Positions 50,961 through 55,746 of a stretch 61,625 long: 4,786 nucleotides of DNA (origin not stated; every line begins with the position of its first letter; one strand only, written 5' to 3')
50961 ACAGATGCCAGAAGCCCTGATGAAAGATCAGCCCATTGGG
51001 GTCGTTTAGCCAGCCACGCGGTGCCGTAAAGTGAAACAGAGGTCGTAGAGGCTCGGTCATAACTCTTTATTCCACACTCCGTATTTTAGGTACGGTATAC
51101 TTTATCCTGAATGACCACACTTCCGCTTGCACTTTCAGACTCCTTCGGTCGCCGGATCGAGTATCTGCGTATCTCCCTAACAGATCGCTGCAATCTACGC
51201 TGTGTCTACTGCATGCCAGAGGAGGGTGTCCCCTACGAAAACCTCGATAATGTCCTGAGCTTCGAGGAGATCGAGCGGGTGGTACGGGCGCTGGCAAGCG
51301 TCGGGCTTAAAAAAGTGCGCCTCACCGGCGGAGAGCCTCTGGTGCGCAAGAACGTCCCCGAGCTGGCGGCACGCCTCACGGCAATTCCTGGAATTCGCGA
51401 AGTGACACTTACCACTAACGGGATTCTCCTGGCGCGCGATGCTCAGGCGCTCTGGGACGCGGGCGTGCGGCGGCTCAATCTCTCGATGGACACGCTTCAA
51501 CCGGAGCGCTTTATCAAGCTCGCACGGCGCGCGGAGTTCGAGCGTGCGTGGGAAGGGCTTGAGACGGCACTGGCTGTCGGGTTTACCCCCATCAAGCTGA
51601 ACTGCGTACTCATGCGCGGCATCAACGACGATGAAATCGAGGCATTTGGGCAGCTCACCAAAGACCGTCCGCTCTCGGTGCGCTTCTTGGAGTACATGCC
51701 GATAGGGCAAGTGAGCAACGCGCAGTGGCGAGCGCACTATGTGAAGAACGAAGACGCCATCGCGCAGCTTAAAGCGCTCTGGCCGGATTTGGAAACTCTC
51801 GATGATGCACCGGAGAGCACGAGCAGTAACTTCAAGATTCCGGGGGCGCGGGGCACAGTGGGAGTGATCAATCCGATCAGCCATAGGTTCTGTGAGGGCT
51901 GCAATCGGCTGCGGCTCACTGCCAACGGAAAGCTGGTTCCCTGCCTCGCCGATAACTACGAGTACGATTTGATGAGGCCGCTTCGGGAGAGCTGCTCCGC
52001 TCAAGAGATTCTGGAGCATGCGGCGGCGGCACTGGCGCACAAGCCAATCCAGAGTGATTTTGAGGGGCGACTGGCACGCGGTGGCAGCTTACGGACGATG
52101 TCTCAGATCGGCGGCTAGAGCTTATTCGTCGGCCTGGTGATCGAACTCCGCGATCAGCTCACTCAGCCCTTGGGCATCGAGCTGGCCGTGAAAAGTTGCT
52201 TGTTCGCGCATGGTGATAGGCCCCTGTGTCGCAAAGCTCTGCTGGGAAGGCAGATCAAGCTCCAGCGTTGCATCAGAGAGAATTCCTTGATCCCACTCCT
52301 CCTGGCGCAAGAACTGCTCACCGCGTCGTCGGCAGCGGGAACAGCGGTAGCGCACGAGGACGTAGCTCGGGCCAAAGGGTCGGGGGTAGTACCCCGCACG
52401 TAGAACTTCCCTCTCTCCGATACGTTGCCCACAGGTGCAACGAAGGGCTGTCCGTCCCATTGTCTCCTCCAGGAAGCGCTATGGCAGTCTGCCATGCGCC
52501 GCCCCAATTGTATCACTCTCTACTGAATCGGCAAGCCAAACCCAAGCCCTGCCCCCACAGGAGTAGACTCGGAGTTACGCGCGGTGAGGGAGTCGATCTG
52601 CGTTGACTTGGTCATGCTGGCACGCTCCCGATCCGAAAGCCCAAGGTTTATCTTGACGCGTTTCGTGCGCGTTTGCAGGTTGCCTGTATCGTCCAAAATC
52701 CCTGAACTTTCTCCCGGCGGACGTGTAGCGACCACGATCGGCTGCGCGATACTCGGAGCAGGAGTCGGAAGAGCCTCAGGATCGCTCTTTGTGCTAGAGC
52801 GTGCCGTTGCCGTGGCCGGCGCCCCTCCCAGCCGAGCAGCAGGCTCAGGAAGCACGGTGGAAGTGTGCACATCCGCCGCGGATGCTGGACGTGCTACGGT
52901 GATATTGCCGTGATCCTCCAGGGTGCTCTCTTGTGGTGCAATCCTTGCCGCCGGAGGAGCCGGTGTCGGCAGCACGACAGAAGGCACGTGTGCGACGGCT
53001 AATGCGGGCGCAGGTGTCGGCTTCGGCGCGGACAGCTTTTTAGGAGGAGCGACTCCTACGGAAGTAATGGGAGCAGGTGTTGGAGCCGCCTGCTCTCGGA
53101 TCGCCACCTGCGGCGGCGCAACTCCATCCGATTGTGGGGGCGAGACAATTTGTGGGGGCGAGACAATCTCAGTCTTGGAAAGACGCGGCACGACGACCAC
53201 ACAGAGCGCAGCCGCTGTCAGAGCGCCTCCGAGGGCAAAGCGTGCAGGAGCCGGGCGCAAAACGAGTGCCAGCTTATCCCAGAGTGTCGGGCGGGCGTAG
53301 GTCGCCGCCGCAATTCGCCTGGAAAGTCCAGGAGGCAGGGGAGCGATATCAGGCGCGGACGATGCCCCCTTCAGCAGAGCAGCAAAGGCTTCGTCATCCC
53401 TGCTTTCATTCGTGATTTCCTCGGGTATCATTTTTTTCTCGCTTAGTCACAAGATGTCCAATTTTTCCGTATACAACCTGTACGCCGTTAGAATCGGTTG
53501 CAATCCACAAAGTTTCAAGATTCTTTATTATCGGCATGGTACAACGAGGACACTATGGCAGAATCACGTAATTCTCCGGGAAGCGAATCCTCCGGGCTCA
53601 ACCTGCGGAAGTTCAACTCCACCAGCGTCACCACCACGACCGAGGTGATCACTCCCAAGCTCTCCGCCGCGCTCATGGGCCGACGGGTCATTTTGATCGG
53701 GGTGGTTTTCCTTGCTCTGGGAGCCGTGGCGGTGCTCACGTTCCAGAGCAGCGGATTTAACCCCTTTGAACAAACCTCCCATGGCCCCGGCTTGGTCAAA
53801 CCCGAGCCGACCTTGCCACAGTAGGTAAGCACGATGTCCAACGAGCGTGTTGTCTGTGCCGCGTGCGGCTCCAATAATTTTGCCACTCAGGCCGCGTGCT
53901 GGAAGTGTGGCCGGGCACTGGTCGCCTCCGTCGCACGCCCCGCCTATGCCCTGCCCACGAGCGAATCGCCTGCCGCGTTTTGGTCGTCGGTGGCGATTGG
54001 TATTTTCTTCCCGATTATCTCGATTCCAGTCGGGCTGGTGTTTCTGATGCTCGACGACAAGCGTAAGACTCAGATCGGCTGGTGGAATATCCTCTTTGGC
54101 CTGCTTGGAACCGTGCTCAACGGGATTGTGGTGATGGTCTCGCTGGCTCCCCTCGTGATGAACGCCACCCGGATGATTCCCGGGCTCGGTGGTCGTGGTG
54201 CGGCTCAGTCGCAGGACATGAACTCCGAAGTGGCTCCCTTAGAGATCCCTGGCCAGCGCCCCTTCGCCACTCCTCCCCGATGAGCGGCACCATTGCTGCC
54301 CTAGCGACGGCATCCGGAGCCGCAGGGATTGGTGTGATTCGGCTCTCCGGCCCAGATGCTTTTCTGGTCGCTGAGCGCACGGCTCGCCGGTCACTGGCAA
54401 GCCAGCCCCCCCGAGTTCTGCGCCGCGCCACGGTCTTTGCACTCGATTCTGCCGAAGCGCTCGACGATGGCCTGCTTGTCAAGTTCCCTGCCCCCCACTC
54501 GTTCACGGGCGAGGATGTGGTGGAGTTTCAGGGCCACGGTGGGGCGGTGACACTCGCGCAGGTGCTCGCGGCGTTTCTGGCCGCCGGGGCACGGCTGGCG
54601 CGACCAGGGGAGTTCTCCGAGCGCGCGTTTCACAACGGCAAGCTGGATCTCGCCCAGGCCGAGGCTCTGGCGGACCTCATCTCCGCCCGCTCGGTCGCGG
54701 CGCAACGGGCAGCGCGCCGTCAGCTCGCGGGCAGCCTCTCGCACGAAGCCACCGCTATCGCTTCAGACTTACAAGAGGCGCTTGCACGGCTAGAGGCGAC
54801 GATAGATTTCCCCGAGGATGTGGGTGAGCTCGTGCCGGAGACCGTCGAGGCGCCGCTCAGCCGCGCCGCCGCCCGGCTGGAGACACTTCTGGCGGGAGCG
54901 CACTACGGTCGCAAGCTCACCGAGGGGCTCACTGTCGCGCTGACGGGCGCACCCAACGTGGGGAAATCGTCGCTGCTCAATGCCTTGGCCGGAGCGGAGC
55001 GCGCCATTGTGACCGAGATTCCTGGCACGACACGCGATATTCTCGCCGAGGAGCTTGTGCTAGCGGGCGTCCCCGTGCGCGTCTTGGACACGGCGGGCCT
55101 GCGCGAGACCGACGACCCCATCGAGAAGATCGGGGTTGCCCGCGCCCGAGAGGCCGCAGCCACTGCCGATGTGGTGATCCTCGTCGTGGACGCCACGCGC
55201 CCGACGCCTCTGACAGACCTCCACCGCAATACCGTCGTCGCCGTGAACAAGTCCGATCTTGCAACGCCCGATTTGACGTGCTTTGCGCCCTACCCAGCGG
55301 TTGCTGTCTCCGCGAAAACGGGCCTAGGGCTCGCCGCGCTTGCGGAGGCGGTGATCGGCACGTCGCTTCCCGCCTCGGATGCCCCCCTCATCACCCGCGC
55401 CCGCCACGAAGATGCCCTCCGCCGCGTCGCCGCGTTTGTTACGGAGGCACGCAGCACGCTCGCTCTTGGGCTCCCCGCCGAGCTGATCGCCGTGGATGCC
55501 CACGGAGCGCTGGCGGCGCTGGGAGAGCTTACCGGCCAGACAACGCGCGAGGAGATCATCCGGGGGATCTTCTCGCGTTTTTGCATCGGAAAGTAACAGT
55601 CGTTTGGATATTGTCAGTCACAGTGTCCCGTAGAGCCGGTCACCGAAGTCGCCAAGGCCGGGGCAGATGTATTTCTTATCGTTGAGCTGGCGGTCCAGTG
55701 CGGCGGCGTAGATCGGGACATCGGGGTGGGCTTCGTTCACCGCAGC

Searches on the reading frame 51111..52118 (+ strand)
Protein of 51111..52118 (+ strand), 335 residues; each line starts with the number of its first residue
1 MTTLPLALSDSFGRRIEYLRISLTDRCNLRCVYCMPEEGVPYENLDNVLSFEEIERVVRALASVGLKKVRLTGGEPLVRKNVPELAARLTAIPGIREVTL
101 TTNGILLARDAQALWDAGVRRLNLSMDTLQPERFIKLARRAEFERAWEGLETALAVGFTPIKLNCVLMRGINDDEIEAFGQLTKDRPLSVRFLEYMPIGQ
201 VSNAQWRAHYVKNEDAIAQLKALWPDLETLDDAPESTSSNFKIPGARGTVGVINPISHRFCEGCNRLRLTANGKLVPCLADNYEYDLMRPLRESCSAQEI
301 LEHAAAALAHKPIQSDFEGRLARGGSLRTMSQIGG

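Call 8: search_protein_families(library=pfam, proteins=[window:51111-52118:+], max_evalue=0.001)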
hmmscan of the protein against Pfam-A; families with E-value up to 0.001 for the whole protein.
window:51111-52118:+ (335 aa): 3 families
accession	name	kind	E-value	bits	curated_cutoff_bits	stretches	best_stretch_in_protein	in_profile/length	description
PF04055.27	Radical_SAM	-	3.5e-37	128.6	29.5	1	21-179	1-162/166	Radical SAM superfamily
PF06463.18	Mob_synth_C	-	6.1e-31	107.5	37.4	1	189-314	2-125/128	Molybdenum Cofactor Synthesis C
PF13353.11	Fer4_12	-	7.6e-05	23.5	22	1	25-87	13-72/137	4Fe-4S single cluster domain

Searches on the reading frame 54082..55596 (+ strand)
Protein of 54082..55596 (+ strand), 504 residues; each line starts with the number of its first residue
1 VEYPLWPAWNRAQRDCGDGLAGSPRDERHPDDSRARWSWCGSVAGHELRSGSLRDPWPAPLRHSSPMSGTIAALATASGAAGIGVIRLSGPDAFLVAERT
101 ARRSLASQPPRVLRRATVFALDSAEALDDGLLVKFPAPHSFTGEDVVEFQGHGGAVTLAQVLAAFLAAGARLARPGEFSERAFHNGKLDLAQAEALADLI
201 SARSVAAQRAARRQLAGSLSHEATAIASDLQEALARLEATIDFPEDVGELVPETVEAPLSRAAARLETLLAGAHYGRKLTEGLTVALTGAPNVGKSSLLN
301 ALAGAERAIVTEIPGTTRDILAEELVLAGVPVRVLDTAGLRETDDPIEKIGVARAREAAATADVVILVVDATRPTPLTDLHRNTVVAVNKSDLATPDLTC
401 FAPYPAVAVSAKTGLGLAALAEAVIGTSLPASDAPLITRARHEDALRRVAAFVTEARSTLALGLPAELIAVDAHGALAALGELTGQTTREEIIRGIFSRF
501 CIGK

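Call 57: search_protein_families(library=pfam, proteins=[window:54082-55596:+], max_evalue=0.0001)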
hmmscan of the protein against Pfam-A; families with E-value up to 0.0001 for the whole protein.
window:54082-55596:+ (504 aa): 4 families
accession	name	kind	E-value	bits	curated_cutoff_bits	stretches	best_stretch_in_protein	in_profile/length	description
PF12631.12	MnmE_helical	-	9.1e-48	163.6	40.1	1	190-501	1-211/211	MnmE helical domain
PF10396.14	TrmE_N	-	2.8e-37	127.9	29.8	1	70-187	1-117/117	GTP-binding protein TrmE N-terminus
PF01926.29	MMR_HSR1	-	3.6e-23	82.3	21.9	1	284-377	1-92/113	50S ribosome-binding GTPase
PF02421.24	FeoB_N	-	1.9e-11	44.2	27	1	284-395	2-119/156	Ferrous iron transport protein B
